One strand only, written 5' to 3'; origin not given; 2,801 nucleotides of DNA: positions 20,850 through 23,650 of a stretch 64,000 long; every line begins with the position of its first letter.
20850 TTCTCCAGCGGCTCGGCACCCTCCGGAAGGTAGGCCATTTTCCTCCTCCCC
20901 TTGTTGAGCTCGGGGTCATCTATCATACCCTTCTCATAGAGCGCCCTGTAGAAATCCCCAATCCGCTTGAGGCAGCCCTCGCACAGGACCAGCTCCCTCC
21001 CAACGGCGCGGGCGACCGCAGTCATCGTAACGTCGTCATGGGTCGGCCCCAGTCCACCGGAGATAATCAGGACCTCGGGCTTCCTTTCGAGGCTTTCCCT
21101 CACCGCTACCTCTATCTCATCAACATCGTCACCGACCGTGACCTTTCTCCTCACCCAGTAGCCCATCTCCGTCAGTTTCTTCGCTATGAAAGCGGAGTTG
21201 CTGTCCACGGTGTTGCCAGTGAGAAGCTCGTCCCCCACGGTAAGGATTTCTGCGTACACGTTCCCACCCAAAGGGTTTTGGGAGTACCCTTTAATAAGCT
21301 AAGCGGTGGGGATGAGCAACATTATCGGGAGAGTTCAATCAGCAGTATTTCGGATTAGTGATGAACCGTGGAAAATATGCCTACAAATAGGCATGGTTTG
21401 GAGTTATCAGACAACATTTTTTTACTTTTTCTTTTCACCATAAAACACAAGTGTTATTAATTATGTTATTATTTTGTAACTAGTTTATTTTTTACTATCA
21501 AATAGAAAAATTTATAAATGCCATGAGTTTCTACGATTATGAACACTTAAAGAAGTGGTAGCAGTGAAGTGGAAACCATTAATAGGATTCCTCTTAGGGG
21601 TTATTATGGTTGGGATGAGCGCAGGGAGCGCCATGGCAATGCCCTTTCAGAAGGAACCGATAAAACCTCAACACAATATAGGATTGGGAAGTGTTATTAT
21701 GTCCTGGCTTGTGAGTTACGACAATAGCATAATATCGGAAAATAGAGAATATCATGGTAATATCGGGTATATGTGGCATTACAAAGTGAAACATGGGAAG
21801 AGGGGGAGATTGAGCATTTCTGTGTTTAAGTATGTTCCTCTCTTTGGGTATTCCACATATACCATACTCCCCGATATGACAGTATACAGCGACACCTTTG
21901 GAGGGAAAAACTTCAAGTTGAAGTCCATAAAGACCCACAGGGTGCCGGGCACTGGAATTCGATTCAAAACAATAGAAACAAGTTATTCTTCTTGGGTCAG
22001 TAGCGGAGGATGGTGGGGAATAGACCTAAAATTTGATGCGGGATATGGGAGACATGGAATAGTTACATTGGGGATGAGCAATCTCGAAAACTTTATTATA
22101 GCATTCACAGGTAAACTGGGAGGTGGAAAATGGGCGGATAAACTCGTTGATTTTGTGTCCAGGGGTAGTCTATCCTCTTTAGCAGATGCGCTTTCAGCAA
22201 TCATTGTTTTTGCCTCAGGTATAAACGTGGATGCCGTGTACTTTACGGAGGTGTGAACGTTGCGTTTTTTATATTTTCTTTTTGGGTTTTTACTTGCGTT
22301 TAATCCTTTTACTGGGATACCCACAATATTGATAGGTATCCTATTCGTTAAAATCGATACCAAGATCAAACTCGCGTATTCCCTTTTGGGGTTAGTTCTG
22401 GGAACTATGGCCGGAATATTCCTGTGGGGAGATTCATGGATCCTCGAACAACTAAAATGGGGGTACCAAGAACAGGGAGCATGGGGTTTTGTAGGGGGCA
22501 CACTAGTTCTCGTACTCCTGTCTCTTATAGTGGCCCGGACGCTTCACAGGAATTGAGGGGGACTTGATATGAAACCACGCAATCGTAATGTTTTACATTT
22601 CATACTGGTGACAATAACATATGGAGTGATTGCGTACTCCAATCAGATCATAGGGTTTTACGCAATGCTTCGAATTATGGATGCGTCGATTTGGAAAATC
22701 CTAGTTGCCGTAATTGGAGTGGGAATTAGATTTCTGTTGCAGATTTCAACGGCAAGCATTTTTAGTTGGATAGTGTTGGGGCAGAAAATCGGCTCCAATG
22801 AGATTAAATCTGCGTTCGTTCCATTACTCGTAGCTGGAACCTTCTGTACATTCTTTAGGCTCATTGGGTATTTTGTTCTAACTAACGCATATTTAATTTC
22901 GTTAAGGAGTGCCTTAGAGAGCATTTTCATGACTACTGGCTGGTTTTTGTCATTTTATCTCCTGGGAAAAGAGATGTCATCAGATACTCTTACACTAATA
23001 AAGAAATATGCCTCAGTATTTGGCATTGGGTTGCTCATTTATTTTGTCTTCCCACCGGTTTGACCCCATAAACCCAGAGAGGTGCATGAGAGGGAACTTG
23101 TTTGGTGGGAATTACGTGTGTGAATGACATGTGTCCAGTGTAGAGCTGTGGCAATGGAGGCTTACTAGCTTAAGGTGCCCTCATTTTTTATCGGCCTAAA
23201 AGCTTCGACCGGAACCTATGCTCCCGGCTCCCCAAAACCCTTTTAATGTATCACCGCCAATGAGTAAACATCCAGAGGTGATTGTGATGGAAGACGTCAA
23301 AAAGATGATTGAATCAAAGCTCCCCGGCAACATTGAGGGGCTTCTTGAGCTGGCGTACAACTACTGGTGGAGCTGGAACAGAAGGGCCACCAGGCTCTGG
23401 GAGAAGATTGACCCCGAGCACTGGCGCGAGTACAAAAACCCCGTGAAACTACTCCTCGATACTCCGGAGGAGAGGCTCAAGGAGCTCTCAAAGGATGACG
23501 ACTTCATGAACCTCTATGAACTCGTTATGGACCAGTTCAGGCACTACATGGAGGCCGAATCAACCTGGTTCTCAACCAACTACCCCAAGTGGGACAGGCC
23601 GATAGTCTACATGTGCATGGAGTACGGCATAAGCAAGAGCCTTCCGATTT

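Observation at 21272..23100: Low-GC three-gene island encoding one secreted and two small membrane proteins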

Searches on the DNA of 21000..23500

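Call 69: search_rna_families(source=window, start=21000, end=23500, threshold=evalue, max_evalue=1)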
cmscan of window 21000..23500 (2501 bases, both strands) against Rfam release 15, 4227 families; matches with E-value up to 1: 0.
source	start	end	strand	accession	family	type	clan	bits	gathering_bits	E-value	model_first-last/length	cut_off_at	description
